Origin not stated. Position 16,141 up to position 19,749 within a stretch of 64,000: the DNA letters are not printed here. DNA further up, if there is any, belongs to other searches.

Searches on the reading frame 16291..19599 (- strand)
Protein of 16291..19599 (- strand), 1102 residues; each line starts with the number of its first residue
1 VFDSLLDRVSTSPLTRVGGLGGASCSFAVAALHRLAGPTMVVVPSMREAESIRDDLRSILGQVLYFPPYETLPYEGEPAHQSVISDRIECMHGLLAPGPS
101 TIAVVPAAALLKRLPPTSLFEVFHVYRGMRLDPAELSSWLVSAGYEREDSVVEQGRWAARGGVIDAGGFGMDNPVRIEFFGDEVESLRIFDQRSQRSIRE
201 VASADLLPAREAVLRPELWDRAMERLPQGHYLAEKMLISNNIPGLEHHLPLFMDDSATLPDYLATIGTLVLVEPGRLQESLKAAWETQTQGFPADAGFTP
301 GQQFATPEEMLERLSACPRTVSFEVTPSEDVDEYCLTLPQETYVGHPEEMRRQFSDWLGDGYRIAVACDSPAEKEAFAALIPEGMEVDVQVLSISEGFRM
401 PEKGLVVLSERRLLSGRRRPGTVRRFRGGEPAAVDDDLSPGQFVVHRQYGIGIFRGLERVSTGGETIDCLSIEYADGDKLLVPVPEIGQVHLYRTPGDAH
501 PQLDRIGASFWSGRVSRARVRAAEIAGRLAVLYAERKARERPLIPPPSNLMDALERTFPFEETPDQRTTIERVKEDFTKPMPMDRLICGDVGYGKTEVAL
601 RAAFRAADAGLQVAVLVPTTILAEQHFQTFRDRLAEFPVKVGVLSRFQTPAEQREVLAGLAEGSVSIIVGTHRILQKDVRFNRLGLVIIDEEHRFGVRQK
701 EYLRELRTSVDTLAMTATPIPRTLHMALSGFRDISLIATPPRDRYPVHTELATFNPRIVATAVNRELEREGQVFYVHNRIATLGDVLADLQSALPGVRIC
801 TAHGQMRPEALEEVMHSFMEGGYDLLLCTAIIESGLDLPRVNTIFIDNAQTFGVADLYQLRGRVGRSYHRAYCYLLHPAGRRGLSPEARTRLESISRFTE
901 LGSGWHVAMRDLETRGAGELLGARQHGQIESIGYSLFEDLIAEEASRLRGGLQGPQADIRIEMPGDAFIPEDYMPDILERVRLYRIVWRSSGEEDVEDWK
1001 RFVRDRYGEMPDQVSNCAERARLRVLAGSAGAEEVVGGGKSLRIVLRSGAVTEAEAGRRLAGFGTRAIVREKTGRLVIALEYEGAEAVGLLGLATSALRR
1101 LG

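Call 49: search_protein_families(library=pfam, proteins=[window:16291-19599:-], max_evalue=0.001)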
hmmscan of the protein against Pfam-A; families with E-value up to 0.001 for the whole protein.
window:16291-19599:- (1102 aa): 7 families
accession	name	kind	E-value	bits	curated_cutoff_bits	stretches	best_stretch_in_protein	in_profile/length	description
PF00270.35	DEAD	-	5.2e-26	91.8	26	1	563-725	1-165/167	DEAD/DEAH box helicase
PF17757.6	UvrB_inter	-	6.8e-21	74.6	22.9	1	124-211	2-90/91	UvrB interaction domain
PF00271.37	Helicase_C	-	1.5e-18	67.5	23.5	1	765-866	8-108/110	Helicase conserved C-terminal domain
PF03461.20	TRCF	-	1.2e-15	58.1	25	1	966-1050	4-88/95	TRCF domain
PF02559.22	CarD_TRCF_RID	-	1.4e-15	57.5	23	1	438-491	1-54/57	CarD-like/TRCF RID domain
PF04851.21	ResIII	-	1.1e-10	42.1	22.5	1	563-719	5-162/164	Type III restriction enzyme, res subunit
PF13401.12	AAA_22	-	0.00072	20.3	27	0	586-711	9-109/130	AAA domain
